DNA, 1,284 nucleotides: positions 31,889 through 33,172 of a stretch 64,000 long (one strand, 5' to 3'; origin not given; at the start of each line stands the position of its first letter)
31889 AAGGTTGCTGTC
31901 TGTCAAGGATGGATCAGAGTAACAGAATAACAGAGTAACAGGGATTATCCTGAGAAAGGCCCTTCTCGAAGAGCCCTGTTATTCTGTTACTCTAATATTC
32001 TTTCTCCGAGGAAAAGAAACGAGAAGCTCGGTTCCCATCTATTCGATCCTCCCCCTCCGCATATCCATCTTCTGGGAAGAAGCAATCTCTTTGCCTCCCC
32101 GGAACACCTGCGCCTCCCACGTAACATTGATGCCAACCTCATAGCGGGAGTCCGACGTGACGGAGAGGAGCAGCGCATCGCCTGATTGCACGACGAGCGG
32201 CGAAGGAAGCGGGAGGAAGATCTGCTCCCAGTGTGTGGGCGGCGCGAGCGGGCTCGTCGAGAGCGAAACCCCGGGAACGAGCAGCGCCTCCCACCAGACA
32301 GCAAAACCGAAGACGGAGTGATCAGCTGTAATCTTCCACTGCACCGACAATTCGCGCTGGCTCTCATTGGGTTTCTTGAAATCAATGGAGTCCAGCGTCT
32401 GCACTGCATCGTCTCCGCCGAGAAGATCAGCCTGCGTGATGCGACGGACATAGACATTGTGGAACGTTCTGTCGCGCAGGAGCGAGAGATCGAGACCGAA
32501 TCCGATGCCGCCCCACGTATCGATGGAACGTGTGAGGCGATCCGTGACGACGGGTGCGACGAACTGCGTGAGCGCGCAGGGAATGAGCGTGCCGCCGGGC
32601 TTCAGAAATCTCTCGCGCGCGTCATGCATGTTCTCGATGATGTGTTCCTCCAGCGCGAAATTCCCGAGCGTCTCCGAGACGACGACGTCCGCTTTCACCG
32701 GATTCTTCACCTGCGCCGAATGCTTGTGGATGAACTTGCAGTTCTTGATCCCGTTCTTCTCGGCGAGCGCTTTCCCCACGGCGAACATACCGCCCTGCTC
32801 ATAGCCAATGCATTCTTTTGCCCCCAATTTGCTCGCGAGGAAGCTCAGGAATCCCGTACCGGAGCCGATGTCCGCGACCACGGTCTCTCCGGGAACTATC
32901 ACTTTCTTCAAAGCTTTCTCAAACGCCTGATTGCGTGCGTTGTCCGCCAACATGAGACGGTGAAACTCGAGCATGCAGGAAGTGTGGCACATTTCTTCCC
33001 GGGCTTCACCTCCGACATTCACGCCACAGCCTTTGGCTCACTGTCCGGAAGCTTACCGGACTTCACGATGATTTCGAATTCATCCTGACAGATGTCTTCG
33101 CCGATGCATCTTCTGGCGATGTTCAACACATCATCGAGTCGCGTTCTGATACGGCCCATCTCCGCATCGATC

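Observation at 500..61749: Interlinked family of fold-back repeats whose arms are tandem 7-8 nt words, filling most intergenic gaps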

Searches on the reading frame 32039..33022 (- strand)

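Call 8: search_protein_families(library=pfam, proteins=[window:32039-33022:-])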
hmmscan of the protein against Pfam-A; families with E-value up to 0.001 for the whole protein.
window:32039-33022:- (327 aa): 6 families
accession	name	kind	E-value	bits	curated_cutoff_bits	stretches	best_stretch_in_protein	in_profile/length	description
PF22528.1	PRMT_C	-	1.1e-12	48.6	27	1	154-289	6-142/164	Arginine methyltransferase oligomerization subdomain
PF06325.19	PrmA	-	3.8e-10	40.2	22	1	37-160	154-270/296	Ribosomal protein L11 methyltransferase (PrmA)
PF17286.7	PRMT5_C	-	1e-08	35.8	30.3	1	152-289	3-132/167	PRMT5 oligomerisation domain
PF13847.12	Methyltransf_31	-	7e-08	32.7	27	1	47-149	5-113/145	Methyltransferase domain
PF13649.12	Methyltransf_25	-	2.5e-06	28.5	27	1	49-144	1-97/97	Methyltransferase domain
PF05175.20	MTS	-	0.00016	21.8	23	1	46-148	32-138/170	Methyltransferase small domain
